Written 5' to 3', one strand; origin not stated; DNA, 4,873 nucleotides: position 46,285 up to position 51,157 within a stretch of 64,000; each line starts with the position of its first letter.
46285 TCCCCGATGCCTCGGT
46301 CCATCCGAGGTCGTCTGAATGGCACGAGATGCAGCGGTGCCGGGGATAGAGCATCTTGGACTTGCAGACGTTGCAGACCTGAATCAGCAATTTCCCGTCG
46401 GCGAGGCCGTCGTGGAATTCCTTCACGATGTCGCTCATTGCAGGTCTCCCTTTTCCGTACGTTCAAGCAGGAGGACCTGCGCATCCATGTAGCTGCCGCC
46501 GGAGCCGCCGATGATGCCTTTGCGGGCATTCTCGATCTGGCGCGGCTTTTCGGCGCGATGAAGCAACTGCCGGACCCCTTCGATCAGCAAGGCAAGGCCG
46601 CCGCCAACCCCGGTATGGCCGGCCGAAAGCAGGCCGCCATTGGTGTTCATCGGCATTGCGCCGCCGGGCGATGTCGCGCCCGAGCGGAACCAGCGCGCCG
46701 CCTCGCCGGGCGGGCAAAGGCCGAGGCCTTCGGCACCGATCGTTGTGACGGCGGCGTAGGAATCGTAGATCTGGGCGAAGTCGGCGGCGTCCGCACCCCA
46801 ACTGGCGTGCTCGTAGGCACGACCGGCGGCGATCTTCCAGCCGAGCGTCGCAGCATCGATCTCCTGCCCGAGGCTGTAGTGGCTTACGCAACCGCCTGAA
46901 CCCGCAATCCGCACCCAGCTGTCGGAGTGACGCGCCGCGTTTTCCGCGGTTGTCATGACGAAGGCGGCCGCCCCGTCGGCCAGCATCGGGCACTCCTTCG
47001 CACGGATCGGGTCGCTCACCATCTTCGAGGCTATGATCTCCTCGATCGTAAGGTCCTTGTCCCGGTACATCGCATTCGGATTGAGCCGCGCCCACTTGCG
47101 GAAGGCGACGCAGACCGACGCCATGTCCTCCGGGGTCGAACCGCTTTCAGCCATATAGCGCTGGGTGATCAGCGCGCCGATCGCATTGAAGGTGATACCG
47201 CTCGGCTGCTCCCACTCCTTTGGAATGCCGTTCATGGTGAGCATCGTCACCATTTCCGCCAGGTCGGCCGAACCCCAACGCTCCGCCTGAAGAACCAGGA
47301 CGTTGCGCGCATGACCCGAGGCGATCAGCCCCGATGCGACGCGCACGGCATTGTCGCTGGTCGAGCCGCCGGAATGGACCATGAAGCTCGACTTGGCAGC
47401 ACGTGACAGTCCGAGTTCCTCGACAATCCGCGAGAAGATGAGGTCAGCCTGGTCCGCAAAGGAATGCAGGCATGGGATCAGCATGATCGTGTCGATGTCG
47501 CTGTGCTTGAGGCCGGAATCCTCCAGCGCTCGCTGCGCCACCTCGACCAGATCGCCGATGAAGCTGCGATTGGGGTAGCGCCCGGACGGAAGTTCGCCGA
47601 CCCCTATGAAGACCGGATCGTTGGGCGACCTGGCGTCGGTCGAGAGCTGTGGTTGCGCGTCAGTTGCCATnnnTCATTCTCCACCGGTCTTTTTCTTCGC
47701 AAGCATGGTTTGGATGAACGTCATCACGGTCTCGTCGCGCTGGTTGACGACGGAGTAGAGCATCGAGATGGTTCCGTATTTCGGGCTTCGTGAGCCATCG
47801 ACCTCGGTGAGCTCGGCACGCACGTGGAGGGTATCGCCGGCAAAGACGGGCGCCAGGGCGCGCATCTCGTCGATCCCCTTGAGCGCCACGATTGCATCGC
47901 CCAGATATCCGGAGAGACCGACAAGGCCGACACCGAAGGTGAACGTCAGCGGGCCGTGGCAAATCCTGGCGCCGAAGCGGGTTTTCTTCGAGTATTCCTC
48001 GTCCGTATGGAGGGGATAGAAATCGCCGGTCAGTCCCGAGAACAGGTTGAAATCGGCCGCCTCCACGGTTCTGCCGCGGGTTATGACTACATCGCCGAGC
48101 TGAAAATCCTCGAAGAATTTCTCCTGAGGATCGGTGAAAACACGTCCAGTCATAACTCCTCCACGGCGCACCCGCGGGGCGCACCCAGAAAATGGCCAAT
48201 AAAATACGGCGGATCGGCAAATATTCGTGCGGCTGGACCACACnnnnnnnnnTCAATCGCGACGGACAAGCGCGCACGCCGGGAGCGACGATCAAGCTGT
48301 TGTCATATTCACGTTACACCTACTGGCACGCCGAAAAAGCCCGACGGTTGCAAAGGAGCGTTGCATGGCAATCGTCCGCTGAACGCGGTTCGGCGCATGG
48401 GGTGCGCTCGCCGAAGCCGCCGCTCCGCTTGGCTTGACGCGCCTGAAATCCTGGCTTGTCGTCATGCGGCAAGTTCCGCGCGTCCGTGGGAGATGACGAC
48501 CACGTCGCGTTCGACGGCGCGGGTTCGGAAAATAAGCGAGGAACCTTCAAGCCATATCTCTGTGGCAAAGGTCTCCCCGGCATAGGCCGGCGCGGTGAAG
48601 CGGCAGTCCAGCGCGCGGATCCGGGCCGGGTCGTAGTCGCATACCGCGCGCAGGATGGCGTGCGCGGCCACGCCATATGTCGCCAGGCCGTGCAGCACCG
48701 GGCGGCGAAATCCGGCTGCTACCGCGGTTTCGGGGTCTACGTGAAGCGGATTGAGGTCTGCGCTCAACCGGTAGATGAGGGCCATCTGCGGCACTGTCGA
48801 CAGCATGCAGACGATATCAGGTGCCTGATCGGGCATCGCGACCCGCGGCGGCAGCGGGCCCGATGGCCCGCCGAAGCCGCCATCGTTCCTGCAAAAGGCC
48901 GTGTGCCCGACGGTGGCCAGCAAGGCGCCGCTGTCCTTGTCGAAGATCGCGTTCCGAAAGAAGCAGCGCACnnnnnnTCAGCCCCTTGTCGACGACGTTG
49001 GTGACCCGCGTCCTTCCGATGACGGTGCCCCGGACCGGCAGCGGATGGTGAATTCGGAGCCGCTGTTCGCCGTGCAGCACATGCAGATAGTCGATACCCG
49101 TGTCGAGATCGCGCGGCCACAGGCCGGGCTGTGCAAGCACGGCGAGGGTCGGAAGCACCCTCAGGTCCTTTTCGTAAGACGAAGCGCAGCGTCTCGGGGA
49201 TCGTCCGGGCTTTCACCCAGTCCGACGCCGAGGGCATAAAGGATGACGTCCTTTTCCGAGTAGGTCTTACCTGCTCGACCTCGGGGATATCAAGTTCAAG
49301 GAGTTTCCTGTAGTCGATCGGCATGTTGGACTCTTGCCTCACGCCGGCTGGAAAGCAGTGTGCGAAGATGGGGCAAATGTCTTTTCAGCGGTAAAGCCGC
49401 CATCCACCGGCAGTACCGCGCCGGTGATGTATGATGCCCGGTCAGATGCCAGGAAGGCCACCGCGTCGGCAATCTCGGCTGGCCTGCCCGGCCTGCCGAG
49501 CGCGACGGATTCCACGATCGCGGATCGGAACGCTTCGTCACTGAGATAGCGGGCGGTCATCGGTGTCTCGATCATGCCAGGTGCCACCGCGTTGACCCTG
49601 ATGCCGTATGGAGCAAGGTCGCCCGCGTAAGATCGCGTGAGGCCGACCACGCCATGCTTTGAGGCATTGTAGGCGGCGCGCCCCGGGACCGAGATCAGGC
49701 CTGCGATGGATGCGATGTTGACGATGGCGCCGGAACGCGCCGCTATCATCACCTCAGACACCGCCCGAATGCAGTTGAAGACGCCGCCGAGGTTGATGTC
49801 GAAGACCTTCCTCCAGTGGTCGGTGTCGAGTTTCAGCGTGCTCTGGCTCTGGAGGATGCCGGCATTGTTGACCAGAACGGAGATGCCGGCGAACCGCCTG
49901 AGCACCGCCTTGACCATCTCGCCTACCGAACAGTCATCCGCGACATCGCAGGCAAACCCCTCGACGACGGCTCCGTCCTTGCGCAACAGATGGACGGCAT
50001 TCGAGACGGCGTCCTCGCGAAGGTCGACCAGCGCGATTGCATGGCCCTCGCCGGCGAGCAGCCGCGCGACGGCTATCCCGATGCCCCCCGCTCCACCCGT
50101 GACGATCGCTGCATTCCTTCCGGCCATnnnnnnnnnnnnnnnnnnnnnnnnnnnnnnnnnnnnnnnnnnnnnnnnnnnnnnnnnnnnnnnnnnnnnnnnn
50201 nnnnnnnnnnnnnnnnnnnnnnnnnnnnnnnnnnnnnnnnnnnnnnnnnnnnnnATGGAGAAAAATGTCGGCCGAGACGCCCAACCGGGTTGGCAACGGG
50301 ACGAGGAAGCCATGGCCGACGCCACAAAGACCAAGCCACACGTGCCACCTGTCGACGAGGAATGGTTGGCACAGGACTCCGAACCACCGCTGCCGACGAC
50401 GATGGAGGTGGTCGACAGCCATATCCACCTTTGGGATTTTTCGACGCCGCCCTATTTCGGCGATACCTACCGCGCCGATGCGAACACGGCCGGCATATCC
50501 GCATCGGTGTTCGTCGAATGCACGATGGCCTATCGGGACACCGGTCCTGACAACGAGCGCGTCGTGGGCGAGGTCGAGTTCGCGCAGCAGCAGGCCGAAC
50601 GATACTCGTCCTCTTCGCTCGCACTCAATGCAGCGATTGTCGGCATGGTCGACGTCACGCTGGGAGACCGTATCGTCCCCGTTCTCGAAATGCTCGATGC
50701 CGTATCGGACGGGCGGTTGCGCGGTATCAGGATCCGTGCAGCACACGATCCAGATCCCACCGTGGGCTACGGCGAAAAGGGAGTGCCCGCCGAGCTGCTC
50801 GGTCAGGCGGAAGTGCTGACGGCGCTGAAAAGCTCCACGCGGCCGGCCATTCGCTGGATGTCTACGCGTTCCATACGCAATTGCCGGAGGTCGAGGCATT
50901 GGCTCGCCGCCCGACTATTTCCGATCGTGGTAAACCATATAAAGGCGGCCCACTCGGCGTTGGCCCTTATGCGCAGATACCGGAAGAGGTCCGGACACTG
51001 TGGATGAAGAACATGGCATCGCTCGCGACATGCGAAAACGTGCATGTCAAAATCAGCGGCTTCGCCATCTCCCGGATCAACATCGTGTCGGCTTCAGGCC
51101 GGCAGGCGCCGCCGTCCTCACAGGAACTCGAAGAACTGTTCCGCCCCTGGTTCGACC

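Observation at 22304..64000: Forty-kb accessory catabolic island whose enzyme set suggests cyclic enone/ketone (terpenoid-like) degradation: enone reduction, Baeyer-Villiger oxygenation, lactone hydrolysis, CoA activation and branched-chain beta-oxidation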

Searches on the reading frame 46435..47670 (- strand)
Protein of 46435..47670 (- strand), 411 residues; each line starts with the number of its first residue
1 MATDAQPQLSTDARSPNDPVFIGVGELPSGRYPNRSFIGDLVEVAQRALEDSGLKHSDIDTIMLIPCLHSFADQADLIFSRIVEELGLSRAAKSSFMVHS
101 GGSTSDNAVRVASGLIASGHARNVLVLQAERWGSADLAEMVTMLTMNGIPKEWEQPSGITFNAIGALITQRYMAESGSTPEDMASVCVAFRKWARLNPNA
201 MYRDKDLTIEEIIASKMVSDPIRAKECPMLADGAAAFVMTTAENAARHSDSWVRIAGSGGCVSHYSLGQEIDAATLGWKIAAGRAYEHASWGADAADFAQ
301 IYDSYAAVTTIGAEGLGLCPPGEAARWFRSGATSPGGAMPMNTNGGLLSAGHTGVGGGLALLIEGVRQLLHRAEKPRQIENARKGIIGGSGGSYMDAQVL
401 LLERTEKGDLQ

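Call 7: search_protein_families(library=pfam, proteins=[window:46435-47670:-])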
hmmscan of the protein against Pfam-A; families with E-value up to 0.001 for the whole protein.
window:46435-47670:- (411 aa): 3 families
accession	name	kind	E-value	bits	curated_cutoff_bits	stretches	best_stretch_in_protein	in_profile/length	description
PF22691.2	Thiolase_C_1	-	1.1e-42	145.7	28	1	261-404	3-144/144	Thiolase C-terminal domain-like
PF08545.16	ACP_syn_III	-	1.2e-05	25.6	24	0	108-132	13-37/80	3-Oxoacyl-[acyl-carrier-protein (ACP)] synthase III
PF00108.29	Thiolase_N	-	0.00052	19.9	26.4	0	43-144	29-127/260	Thiolase, N-terminal domain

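Call 18: search_protein_families(library=ncbifam, proteins=[window:46435-47670:-], max_evalue=0.00001)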
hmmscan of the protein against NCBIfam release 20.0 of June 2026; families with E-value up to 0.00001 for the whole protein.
window:46435-47670:- (411 aa): 21 families
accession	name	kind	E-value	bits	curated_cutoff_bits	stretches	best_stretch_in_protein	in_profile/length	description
NF004811.0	PRK06158.1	subfamily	3.3e-66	223.9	421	1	20-401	11-377/384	acetyl-CoA acetyltransferase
NF004720.0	PRK06064.1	subfamily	8.7e-63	212.4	420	1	18-401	3-384/389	thiolase domain-containing protein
NF006010.0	PRK08142.1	subfamily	2.3e-54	184.7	462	1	21-403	9-386/388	thiolase domain-containing protein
NF053570.1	AcCoTHIOL_METTL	equivalog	3e-50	171.2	600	1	21-401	6-380/385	acetyl-CoA acetyltransferase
NF005892.0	PRK07855.1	subfamily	9.1e-49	166.3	469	1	21-389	10-376/390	lipid-transfer protein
NF004715.0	PRK06059.1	equivalog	4.7e-41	141.1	424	1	19-390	6-386/399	lipid-transfer protein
NF005704.0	PRK07516.1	subfamily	7.9e-40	137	412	1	20-405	5-388/389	thiolase domain-containing protein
NF009228.0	PRK12578.1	subfamily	4.7e-39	134.1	485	1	22-403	8-386/387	thiolase domain-containing protein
NF006180.0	PRK08313.1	subfamily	2.1e-36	125.6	514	1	33-393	21-373/389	thiolase domain-containing protein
NF004982.0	PRK06365.1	equivalog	6.2e-35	121.1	695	2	43-258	43-253/430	thiolase domain-containing protein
NF006102.0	PRK08256.1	subfamily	2.8e-33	115.6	436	1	23-386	9-375/394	lipid-transfer protein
NF004810.0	PRK06157.1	equivalog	3.3e-32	112.1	403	1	41-393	31-384/400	acetyl-CoA acetyltransferase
NF053628.1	BnzsclthlBbsBGT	equivalog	1.5e-31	109.6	750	1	53-373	35-351/389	benzoylsuccinyl-CoA thiolase subunit BbsB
NF004722.0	PRK06066.1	equivalog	7.6e-27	94.3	516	1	33-386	21-366/385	thiolase domain-containing protein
NF004721.0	PRK06065.1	equivalog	2.3e-26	92.6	455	1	43-399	36-387/393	thiolase domain-containing protein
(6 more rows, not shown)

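Call 36: search_solved_structures(query=window:46435-47670:-, max_evalue=1e-10, show_alignments=2)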
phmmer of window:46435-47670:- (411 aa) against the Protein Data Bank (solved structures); distinct sequences matched with E-value up to 1e-10: 19.
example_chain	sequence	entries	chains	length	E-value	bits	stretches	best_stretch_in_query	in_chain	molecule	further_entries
4u4e_A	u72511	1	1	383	4e-42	147.7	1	21-403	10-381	Thiolase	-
7yvy_A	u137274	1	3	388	5.7e-39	137.3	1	20-404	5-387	Acetyl-CoA acetyltransferase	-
9myr_A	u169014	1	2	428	1.5e-33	119.5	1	22-402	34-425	Nonspecific lipid-transfer protein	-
4yzo_A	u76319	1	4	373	3.3e-31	111.7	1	55-397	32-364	Putative acyl-CoA acyltransferase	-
6esq_A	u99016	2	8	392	5.1e-28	101.3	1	18-392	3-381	acetoacetyl-CoA thiolase | Acetyl-CoA acetyltransferase thiolase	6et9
7pxp_C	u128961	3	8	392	4.9e-24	88.2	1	160-370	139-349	Benzoylsuccinyl-CoA thiolase subunit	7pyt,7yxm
6ok1_A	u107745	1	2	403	5.6e-22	81.4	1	20-367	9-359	Lipid-transfer protein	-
6hsj_A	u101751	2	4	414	4.9e-21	78.3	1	41-386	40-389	SCP2-thiolase (type-1)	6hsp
6hrv_A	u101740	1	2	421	5.2e-21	78.2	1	41-386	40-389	SCP2-thiolase (type-1)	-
9vbo_E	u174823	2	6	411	1.9e-18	69.7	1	279-406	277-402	3-oxoacyl-[acyl-carrier-protein (ACP)] synthase III domain protein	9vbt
5ab4_A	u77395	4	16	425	3e-15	59.2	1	22-402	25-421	SCP2-THIOLASE LIKE PROTEIN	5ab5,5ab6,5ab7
9skm_I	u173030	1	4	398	3.4e-14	55.7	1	37-401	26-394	2,4-diacetylphloroglucinol biosynthesis protein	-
9skh_I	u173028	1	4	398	7.8e-14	54.6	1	81-401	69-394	2,4-diacetylphloroglucinol biosynthesis protein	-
5m3k_C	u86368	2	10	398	1.7e-12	50.2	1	36-402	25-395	2,4-diacetylphloroglucinol biosynthesis protein PhlC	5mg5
3zbl_A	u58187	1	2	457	7.6e-12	48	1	103-376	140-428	3-KETOACYL-COA THIOLASE-LIKE PROTEIN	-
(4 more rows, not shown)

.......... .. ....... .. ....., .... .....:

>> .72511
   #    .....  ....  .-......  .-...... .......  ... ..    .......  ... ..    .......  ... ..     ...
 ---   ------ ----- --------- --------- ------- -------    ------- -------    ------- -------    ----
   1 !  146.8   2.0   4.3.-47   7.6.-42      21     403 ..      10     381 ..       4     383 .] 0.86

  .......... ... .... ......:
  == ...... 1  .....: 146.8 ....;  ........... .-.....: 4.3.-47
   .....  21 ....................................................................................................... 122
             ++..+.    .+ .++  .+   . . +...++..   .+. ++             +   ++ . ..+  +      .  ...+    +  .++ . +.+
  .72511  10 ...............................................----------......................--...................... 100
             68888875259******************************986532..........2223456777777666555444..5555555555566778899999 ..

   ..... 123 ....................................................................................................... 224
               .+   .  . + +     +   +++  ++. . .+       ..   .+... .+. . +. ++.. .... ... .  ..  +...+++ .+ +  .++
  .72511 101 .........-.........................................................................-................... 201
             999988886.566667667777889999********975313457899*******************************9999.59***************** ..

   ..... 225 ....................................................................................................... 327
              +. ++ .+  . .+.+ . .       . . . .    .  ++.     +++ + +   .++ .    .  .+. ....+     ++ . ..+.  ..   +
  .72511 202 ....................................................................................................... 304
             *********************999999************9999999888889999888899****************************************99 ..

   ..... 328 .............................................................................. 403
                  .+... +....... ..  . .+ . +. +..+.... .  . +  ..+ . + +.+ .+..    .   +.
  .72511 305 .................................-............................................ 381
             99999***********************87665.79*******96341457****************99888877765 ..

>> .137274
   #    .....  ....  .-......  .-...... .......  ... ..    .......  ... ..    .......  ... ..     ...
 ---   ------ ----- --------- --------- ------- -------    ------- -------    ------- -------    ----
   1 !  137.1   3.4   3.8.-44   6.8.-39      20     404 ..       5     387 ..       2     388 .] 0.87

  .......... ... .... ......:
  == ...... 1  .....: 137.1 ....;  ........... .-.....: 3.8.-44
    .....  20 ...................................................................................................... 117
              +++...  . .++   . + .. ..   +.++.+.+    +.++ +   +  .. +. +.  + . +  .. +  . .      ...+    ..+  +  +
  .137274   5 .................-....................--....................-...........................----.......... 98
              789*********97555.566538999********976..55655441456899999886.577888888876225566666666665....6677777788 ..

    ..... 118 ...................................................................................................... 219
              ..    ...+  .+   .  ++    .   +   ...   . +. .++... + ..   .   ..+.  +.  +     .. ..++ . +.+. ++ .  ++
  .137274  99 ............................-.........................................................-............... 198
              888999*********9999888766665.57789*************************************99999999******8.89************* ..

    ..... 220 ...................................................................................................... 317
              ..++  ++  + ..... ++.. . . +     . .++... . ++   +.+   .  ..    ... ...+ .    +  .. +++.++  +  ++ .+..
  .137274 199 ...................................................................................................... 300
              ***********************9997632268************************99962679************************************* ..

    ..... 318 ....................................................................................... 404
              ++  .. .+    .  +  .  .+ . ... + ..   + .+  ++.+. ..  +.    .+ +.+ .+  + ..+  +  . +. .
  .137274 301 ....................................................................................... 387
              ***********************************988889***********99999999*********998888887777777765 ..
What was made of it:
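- Thl2 matches Ltp2 (PDB 6OK1) at E = 5.6e-22 (call 36).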

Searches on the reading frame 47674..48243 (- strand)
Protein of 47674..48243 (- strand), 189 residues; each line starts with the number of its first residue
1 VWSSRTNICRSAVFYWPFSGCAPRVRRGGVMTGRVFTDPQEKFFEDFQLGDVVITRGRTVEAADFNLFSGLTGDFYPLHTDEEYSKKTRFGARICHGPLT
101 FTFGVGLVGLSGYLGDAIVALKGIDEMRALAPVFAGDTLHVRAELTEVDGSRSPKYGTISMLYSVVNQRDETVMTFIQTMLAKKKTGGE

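Call 7: search_protein_families(library=pfam, proteins=[window:47674-48243:-])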
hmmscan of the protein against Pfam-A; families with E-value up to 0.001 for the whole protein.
window:47674-48243:- (189 aa): 2 families
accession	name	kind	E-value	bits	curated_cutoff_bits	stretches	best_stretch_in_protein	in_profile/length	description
PF01575.25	MaoC_dehydratas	-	7e-20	71.3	27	1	50-160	7-116/123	MaoC like domain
PF13452.11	FAS1_DH_region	-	2.7e-08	34.5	22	1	58-175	12-131/132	FAS1-like, dehydratase domain region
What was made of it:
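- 47674..48153 (-): MaoC1, a single-hotdog (R)-hydratase and the first gene of the operon. Pfam MaoC_dehydratas, E = 7e-20 (call 7).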

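Call 18: search_protein_families(library=ncbifam, proteins=[window:47674-48243:-], max_evalue=0.00001)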
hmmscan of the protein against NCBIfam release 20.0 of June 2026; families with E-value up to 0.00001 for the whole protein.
window:47674-48243:- (189 aa): 5 families
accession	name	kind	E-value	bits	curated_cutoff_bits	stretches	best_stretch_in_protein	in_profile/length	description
TIGR02278.1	PaaN-DH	equivalog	3.3e-19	68.6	562.8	1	38-180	519-661/664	phenylacetic acid degradation bifunctional protein PaaZ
NF038241.1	RipB_Ich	equivalog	4.4e-19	69.1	340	1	36-185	16-165/175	(R)-specific enoyl-CoA hydratase RipB/Ich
NF006045.0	PRK08190.1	subfamily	5.2e-09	35.4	282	1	40-182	7-141/467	bifunctional enoyl-CoA hydratase/phosphate acetyltransferase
NF040620.1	fused_HadA_HadB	exception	1.9e-07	30.9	350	0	42-117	194-267/329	fused (3R)-hydroxyacyl-ACP dehydratase subunits HadA/HadB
NF010246.0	PRK13693.1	equivalog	1.7e-06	28.1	203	1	44-117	6-77/142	(3R)-hydroxyacyl-ACP dehydratase subunit HadB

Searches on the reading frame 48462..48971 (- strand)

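Call 7: search_protein_families(library=pfam, proteins=[window:48462-48971:-])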
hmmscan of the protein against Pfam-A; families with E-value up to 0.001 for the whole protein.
window:48462-48971:- (169 aa): 1 family
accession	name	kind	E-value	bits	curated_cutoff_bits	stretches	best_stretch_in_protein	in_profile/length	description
PF01575.25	MaoC_dehydratas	-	2.1e-24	85.9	27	1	47-160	6-120/123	MaoC like domain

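Call 18: search_protein_families(library=ncbifam, proteins=[window:48462-48971:-], max_evalue=0.00001)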
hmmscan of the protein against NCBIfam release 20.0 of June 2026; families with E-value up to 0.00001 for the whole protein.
window:48462-48971:- (169 aa): 2 families
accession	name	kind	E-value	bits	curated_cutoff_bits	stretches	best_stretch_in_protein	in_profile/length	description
NF040620.1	fused_HadA_HadB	exception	3.9e-08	33.1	350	1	69-143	223-295/329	fused (3R)-hydroxyacyl-ACP dehydratase subunits HadA/HadB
NF010246.0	PRK13693.1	equivalog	8.5e-07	29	203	1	48-133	13-95/142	(3R)-hydroxyacyl-ACP dehydratase subunit HadB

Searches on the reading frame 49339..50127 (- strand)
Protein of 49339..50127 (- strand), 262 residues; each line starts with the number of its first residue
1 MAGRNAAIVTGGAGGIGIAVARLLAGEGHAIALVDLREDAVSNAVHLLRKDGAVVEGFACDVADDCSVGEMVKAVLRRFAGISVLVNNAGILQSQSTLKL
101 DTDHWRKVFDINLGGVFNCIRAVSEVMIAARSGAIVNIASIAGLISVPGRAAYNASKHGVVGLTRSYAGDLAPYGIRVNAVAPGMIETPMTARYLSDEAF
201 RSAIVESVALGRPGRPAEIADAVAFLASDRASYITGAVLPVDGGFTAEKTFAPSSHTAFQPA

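Call 7: search_protein_families(library=pfam, proteins=[window:49339-50127:-])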
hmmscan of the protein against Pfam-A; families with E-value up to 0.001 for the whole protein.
window:49339-50127:- (262 aa): 5 families
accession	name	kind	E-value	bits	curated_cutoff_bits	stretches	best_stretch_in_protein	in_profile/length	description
PF13561.12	adh_short_C2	-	1.8e-69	234.4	27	1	13-246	3-236/236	Enoyl-(Acyl carrier protein) reductase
PF00106.31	adh_short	-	2e-58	197.6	26.6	1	6-197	2-193/195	short chain dehydrogenase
PF08659.16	KR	-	7.8e-19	68.7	22.6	1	7-157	3-153/180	KR domain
PF23441.1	SDR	-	1.7e-08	34.6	27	1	7-245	10-255/258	SDR-like rossmann domain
PF01370.27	Epimerase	-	0.00054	19.9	20.9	1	8-137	2-120/240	NAD dependent epimerase/dehydratase family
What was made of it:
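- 49339..50127 (-): SDR_c, intact. Pfam adh_short_C2, E = 2e-69 (call 7).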

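Call 18: search_protein_families(library=ncbifam, proteins=[window:49339-50127:-], max_evalue=0.00001)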
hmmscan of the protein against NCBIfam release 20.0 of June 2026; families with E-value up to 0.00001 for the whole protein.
window:49339-50127:- (262 aa): 229 families (the best 25 are shown)
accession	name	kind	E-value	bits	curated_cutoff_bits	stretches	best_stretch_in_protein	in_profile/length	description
TIGR01830.1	3oxo_ACP_reduc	equivalog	9.2e-74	248.1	297.75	1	7-245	1-238/239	3-oxoacyl-[acyl-carrier-protein] reductase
NF009466.0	PRK12826.1-2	subfamily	1.4e-72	244.1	222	1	6-246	5-245/248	3-oxoacyl-ACP reductase FabG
NF004198.0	PRK05653.1-3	equivalog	5e-71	239.1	296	1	5-245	8-246/248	3-oxoacyl-ACP reductase FabG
NF052558.1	MBtsdlDhBudC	equivalog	3.7e-69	233.1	270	1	6-249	5-245/250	meso-2,3-butanediol dehydrogenase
NF005559.1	PRK07231.1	subfamily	2.4e-68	230.3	215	1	6-246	6-248/249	glucose 1-dehydrogenase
NF004197.0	PRK05653.1-1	equivalog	4e-67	226.5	332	1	5-246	8-247/249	3-oxoacyl-ACP reductase FabG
NF005067.0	PRK06484.1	equivalog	2e-66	224.6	713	1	5-254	10-260/524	short chain dehydrogenase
NF053701.1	CsHdxCHCADhChcB2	equivalog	1.5e-64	217.9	350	1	5-247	4-244/245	cis-4-hydroxycyclohexanecarboxylate dehydrogenase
NF004791.0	PRK06138.1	equivalog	7.4e-64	215.5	312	1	6-247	7-251/252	SDR family oxidoreductase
NF004818.0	PRK06172.1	equivalog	3.5e-63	213.3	336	1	6-247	9-252/253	SDR family oxidoreductase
NF009384.0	PRK12743.1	equivalog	1.2e-59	201.6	264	1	4-251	6-253/258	SDR family oxidoreductase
NF009093.0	PRK12429.1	subfamily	3.3e-59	200.3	258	1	5-247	6-258/259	3-hydroxybutyrate dehydrogenase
NF005309.0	PRK06841.1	subfamily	3.6e-59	200.3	286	1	5-247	16-254/255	GolD/DthD family dehydrogenase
NF009464.0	PRK12824.1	subfamily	5.7e-58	196.5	269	1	5-245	3-242/245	3-oxoacyl-ACP reductase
TIGR01963.1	PHB_DH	subfamily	8.3e-58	195.6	307.05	1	6-248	3-255/255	3-hydroxybutyrate dehydrogenase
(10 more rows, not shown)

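Call 62: find_encoding_contigs(protein=window:49339-50127:-, flank=10000, max_places=8)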
Protein window:49339-50127:- (262 aa): no gene with exactly this product is on record in the collection.
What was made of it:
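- The independent check failed, because no contig with the exact SDR_c is on record (call 62).
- Tried and rejected: An exact look-up of SDR_c found nothing on record (call 62), so a real pseudogene cannot be told from an assembly error.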

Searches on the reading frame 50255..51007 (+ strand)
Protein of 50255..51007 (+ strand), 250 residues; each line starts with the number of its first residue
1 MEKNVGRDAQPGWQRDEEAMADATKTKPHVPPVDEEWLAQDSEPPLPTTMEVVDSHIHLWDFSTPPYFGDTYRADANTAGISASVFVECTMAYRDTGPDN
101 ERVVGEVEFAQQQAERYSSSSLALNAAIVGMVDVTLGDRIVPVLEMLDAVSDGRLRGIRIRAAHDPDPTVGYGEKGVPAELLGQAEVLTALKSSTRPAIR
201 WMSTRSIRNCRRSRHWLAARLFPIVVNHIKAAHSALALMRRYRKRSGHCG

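Call 7: search_protein_families(library=pfam, proteins=[window:50255-51007:+])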
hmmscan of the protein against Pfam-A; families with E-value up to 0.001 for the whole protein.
window:50255-51007:+ (250 aa): 0 families

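Call 51: search_protein_families(library=pfam, proteins=[window:50255-51007:+], max_evalue=0.1)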
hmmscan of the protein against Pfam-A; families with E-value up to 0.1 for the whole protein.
window:50255-51007:+ (250 aa): 1 family
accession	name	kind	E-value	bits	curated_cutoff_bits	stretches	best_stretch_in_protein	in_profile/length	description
PF04909.20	Amidohydro_2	-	0.0033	17.7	26.4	1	53-172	1-124/289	Amidohydrolase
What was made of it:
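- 50312..51333 (+): Amidohydro_2 pseudogene; the frame changes between 50821 and 50947. Weak Pfam Amidohydro_2 hit (call 51).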
